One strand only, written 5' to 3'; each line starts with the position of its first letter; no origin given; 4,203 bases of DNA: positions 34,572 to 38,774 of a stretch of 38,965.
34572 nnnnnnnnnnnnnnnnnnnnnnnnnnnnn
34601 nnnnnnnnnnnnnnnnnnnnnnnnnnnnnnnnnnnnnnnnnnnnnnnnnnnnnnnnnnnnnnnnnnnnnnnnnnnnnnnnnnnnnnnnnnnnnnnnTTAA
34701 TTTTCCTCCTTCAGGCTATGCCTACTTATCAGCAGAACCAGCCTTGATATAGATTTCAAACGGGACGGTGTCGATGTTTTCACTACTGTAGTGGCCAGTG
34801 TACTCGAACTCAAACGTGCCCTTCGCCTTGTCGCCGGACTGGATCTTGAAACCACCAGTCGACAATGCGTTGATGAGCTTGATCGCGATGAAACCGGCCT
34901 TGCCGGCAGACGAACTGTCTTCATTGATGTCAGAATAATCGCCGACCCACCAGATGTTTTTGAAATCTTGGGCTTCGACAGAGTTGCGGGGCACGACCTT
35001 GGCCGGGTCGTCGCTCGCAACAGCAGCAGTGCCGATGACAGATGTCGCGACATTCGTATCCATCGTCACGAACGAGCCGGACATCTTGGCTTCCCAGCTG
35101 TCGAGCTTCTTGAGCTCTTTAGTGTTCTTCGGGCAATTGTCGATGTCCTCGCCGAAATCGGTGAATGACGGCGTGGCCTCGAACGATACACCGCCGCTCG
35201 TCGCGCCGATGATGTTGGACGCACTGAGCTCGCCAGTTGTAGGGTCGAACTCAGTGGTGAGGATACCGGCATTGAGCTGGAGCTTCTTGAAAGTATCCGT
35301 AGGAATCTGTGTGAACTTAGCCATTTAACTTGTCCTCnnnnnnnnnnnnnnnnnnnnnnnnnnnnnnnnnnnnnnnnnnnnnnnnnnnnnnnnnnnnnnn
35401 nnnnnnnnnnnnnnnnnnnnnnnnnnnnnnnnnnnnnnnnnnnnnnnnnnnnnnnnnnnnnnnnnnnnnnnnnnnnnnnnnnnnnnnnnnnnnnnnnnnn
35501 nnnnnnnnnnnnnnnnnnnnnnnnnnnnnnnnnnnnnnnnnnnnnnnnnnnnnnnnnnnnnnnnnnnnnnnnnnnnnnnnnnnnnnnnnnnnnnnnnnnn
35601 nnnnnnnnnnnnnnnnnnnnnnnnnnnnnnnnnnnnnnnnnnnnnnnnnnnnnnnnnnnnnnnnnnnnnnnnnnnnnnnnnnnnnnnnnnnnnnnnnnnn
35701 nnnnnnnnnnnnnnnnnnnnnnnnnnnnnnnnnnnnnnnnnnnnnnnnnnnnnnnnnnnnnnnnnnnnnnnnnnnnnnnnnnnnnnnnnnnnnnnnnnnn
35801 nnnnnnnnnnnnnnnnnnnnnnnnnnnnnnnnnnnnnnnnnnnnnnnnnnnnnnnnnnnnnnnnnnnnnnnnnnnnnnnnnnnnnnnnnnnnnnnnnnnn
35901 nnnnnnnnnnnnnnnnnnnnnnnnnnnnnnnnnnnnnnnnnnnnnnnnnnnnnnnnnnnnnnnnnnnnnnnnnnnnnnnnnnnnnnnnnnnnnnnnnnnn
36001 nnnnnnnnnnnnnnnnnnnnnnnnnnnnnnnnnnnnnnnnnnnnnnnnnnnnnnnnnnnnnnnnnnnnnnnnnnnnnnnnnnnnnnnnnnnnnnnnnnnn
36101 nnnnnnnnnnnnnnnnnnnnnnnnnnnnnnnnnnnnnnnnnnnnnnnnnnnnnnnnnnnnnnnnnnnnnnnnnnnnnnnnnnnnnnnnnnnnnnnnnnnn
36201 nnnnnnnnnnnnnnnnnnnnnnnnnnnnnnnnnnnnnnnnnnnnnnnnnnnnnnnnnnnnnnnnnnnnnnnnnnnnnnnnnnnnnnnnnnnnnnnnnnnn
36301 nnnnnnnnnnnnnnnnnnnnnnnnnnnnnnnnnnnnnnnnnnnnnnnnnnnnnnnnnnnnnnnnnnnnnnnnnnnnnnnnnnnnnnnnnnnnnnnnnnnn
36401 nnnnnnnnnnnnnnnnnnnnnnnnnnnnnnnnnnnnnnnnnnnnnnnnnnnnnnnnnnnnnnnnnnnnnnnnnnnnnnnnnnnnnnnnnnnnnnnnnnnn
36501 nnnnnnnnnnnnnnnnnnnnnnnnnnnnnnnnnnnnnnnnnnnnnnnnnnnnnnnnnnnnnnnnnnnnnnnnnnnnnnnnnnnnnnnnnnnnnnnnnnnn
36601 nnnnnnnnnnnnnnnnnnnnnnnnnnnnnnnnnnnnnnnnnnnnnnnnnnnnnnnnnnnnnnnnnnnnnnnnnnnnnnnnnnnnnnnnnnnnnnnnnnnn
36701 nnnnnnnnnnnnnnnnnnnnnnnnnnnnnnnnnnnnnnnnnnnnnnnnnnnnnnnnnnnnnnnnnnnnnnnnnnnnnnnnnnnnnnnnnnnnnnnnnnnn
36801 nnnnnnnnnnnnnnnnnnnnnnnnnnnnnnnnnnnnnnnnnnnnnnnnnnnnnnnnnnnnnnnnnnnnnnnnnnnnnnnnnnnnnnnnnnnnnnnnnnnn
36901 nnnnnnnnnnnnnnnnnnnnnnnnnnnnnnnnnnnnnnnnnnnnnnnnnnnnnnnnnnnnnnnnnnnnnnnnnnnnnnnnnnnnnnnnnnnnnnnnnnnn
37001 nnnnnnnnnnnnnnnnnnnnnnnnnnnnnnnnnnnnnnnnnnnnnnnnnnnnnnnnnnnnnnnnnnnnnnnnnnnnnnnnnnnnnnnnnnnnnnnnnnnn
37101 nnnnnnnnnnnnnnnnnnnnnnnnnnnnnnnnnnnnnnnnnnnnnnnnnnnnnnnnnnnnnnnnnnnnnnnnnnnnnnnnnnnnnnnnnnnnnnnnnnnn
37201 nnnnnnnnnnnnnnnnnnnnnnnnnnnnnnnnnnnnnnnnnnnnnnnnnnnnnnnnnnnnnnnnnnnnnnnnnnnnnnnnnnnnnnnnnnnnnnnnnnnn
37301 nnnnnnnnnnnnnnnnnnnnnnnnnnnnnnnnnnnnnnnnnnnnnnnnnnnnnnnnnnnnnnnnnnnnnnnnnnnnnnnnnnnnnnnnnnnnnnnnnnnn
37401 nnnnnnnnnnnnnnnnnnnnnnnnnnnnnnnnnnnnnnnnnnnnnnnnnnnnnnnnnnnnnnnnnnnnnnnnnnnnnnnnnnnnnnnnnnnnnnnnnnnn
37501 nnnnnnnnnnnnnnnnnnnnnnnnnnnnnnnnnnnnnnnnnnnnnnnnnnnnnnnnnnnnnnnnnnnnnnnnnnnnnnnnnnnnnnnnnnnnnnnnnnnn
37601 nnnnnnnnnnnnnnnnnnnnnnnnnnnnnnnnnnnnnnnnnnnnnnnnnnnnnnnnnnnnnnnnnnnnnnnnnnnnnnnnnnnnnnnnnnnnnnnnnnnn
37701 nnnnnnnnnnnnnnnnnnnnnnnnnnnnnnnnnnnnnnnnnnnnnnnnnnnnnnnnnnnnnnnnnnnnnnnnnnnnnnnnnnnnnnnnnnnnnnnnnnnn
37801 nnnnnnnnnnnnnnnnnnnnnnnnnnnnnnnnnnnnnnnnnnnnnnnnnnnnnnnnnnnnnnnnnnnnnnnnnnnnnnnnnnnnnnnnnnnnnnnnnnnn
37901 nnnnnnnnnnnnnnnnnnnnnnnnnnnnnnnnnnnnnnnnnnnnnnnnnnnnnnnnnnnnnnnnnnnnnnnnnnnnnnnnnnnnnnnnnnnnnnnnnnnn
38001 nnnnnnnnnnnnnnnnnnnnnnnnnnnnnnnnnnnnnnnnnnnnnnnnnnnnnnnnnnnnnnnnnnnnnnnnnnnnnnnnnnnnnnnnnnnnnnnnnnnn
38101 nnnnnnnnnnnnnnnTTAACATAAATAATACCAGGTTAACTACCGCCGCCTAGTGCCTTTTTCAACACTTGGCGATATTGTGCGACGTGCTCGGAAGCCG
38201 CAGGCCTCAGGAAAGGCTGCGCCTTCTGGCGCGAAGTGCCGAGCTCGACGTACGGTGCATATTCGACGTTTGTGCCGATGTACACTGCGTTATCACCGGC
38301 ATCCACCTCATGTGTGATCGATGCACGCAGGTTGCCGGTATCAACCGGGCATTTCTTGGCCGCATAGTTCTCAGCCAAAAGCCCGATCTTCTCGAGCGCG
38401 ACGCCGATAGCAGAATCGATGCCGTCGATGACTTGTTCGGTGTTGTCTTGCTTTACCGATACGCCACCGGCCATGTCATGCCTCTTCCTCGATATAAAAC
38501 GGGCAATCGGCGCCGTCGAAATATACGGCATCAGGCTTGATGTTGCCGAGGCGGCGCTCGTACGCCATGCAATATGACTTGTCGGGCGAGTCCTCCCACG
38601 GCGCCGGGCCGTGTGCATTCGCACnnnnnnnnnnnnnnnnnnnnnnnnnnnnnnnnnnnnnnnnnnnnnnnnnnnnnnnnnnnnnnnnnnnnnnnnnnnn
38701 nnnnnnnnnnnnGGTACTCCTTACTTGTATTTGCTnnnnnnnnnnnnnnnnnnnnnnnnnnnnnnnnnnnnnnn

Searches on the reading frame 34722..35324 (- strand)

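Call 16: search_protein_families(library=phrogs, proteins=[window:34722-35324:-], max_evalue=0.001)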
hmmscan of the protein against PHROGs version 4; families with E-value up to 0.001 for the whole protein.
window:34722-35324:- (200 aa): 1 family
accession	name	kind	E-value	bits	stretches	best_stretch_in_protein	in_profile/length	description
phrog_885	-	tail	1.1e-27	97.9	1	3-197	5-197/338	major tail protein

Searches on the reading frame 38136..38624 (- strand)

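Call 16: search_protein_families(library=phrogs, proteins=[window:38136-38624:-], max_evalue=0.001)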
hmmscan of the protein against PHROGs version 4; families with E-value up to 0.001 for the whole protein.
window:38136-38624:- (162 aa): 7 families
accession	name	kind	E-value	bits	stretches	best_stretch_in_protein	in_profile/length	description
phrog_5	-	connector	2.7e-23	84.1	1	50-159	82-206/239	tail completion or Neck1 protein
phrog_169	-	connector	6.2e-07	30.6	1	111-157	213-259/275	tail completion or Neck1 protein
phrog_26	-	connector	7.2e-06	26.7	1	94-146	154-214/321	tail completion or Neck1 protein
phrog_222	-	connector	0.00011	22.9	0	119-158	153-196/276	tail completion or Neck1 protein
phrog_1929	-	connector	0.00019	22.7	1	90-133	44-88/109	head-tail connector protein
phrog_17053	-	unknown function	0.0003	21.8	1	122-157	14-49/59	-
phrog_2325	-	tail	0.00061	20.8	0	84-135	45-100/132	minor tail protein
